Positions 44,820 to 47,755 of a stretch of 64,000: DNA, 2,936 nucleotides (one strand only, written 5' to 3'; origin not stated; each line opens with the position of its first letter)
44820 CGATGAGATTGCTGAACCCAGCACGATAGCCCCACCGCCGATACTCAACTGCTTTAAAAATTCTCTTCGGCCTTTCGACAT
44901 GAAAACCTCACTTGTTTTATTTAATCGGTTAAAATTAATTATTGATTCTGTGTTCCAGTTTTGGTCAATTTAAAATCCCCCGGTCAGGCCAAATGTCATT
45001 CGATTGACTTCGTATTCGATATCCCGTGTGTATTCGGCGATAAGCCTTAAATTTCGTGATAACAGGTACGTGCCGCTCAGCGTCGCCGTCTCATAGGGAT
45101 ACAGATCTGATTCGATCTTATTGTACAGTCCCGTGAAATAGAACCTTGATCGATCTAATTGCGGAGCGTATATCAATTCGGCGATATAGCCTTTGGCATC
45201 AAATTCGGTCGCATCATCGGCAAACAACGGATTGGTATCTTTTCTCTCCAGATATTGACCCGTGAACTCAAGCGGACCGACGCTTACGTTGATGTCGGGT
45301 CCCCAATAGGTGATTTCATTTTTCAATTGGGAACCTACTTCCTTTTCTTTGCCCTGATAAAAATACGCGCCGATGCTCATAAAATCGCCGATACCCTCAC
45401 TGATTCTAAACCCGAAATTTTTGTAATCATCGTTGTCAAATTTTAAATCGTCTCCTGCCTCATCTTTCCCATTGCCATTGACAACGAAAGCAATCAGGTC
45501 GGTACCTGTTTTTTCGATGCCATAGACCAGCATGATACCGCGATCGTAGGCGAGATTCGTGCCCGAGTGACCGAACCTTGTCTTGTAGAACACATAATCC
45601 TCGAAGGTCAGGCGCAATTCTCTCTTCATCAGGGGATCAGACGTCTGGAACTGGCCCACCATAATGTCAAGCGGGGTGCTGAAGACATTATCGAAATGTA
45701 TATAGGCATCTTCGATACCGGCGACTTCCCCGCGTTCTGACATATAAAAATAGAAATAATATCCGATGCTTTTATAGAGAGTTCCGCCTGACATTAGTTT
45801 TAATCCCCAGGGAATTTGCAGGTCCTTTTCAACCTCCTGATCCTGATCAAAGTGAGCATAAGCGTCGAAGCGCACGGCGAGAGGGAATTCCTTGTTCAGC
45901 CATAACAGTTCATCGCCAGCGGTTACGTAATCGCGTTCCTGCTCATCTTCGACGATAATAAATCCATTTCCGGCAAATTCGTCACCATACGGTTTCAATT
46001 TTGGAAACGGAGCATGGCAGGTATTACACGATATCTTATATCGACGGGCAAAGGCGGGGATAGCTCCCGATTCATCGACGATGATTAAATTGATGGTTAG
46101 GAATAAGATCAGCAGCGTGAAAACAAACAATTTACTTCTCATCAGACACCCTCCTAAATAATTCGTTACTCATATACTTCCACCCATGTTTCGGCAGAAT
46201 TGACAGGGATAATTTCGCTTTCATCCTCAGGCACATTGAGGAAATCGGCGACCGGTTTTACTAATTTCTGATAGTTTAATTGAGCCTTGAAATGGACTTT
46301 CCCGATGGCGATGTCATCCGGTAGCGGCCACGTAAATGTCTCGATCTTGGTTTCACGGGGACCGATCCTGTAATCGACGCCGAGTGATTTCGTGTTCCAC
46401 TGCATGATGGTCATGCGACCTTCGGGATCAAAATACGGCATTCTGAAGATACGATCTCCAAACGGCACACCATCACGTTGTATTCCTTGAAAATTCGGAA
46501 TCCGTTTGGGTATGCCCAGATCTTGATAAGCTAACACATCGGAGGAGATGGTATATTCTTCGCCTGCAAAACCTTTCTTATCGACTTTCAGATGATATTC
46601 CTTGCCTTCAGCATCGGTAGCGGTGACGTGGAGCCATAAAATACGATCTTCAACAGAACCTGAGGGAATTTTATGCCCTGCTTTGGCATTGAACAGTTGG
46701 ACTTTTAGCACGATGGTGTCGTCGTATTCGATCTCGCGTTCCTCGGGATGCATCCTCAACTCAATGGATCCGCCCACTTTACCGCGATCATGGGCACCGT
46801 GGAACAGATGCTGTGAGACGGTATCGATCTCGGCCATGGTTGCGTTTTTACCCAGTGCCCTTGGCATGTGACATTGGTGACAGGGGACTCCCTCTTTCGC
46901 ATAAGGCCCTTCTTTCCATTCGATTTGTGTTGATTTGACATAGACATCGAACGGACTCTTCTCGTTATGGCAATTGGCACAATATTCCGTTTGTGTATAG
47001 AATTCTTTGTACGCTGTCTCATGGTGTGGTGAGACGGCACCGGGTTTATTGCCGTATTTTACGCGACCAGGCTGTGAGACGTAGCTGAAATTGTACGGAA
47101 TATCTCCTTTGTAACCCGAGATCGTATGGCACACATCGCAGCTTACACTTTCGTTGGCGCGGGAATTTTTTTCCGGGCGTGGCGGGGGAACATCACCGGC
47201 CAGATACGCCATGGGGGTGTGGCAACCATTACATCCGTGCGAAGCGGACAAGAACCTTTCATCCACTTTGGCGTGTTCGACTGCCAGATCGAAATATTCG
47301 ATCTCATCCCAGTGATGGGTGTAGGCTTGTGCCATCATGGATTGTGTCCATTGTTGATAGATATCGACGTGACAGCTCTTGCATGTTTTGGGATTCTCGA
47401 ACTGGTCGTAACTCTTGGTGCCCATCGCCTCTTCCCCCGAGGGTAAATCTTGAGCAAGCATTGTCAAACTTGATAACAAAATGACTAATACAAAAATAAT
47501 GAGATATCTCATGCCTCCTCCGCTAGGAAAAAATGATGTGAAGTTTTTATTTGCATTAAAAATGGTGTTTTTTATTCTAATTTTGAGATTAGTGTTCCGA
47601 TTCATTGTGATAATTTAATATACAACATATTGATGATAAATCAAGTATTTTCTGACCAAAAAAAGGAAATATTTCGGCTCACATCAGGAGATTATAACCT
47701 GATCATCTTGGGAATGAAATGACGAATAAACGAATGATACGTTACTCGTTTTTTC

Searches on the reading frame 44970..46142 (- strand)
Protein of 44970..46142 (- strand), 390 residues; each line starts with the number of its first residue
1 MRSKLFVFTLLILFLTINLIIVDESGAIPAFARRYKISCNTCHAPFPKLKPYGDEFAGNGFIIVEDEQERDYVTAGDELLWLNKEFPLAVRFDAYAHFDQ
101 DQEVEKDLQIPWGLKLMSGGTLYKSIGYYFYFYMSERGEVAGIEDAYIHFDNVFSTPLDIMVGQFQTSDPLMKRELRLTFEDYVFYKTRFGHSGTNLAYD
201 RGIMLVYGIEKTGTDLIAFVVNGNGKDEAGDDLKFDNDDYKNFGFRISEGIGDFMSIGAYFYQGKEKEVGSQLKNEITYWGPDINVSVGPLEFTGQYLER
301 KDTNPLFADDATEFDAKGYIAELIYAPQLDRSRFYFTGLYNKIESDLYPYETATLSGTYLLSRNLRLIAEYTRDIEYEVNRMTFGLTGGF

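Call 17: search_protein_families(library=pfam, proteins=[window:44970-46142:-], max_evalue=0.001)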
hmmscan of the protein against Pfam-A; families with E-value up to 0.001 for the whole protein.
window:44970-46142:- (390 aa): 1 family
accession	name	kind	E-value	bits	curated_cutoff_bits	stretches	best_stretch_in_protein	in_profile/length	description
PF21620.4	SlpA_C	-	7.1e-06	25.1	35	1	173-349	138-303/656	S-layer protein SlpA, beta-barrel domain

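Call 46: search_protein_families(library=ncbifam, proteins=[window:44970-46142:-], max_evalue=0.01)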
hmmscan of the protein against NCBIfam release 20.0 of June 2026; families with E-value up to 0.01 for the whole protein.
window:44970-46142:- (390 aa): 0 families

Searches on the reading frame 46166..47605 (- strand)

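Call 17: search_protein_families(library=pfam, proteins=[window:46166-47605:-], max_evalue=0.001)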
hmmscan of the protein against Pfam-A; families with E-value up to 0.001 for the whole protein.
window:46166-47605:- (479 aa): 5 families
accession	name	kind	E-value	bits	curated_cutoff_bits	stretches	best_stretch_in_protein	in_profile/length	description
PF13435.11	Cytochrome_C554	-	1.7e-09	38.9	20.8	1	74-161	1-84/84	Cytochrome c554 and c-prime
PF14522.11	Cytochrome_C7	-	1.1e-06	28.8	24.8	0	71-161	12-67/67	Cytochrome c7 and related cytochrome c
PF14537.11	Cytochrom_c3_2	-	9.6e-06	26.4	25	0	200-247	20-65/79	Cytochrome c3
PF03264.19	Cytochrom_NNT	-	0.00021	21.5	24.1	1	202-269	32-93/174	NapC/NirT cytochrome c family, N-terminal region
PF22113.1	Mtrc-MtrF_II-IV_dom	-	0.00023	21.2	30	0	205-276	5-64/176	Outer membrane cytochrome MtrC/MtrF-like, domains II/IV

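Call 46: search_protein_families(library=ncbifam, proteins=[window:46166-47605:-], max_evalue=0.01)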
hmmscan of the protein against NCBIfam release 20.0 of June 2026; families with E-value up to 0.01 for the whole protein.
window:46166-47605:- (479 aa): 3 families
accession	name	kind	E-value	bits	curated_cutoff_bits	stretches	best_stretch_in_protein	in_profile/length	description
NF040886.1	cyt_C_like_Sec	equivalog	8.7e-16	57.5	250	2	153-338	154-336/423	multiheme c-type cytochrome (seleno)protein ExtKL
TIGR03153.1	cytochr_NrfH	equivalog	9.7e-05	22.4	134.2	1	197-267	19-79/138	cytochrome c nitrite reductase small subunit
NF043010.1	Cyt554_Nsmonas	equivalog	0.0007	19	400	1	62-162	20-117/238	cytochrome c-550 CycA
